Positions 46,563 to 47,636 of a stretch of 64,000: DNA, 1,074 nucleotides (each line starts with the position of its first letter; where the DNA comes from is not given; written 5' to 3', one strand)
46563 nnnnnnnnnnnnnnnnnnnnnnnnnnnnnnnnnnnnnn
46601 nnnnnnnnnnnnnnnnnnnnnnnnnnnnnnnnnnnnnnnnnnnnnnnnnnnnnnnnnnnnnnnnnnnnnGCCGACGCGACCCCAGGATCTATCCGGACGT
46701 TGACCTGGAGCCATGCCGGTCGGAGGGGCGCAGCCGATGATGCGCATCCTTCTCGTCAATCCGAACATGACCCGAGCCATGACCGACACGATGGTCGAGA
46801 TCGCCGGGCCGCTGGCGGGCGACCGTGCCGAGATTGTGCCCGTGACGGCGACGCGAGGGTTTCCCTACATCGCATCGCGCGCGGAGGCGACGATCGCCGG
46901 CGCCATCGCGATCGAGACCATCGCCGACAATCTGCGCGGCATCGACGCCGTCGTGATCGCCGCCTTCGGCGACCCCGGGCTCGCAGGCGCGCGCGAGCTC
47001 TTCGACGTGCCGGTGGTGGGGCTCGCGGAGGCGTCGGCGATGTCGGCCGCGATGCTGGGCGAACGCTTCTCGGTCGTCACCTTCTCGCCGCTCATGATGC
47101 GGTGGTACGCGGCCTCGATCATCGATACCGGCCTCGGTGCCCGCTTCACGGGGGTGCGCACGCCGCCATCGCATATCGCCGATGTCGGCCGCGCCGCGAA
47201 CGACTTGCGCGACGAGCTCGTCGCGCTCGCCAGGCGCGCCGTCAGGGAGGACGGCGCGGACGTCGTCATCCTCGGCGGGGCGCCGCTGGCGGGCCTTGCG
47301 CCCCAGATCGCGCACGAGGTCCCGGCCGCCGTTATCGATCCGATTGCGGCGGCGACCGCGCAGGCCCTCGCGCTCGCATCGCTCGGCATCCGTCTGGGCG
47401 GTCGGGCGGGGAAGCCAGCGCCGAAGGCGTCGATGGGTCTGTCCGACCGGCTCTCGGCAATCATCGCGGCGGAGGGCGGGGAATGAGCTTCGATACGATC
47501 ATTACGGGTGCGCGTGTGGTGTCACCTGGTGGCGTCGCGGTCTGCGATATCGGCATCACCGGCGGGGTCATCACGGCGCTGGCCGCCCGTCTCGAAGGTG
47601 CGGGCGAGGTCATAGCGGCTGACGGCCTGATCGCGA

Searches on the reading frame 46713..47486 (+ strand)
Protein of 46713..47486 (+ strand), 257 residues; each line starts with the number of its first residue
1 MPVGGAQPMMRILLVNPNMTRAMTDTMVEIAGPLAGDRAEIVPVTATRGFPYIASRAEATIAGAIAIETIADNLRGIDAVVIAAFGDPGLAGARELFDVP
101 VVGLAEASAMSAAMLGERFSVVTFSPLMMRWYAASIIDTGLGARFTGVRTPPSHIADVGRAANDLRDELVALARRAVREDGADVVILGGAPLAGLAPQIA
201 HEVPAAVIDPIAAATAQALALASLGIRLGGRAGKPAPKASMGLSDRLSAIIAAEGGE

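Call 34: search_protein_families(library=pfam, proteins=[window:46713-47486:+], max_evalue=0.001)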
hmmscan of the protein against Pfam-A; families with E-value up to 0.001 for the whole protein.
window:46713-47486:+ (257 aa): 1 family
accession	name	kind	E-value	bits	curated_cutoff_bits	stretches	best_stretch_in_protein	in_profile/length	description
PF01177.27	Asp_Glu_race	-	1.3e-41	143.2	31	1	12-218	1-211/211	Asp/Glu/Hydantoin racemase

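Call 67: search_protein_families(library=ncbifam, proteins=[window:46713-47486:+], max_evalue=0.00001)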
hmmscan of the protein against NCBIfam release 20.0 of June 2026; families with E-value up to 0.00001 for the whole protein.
window:46713-47486:+ (257 aa): 0 families
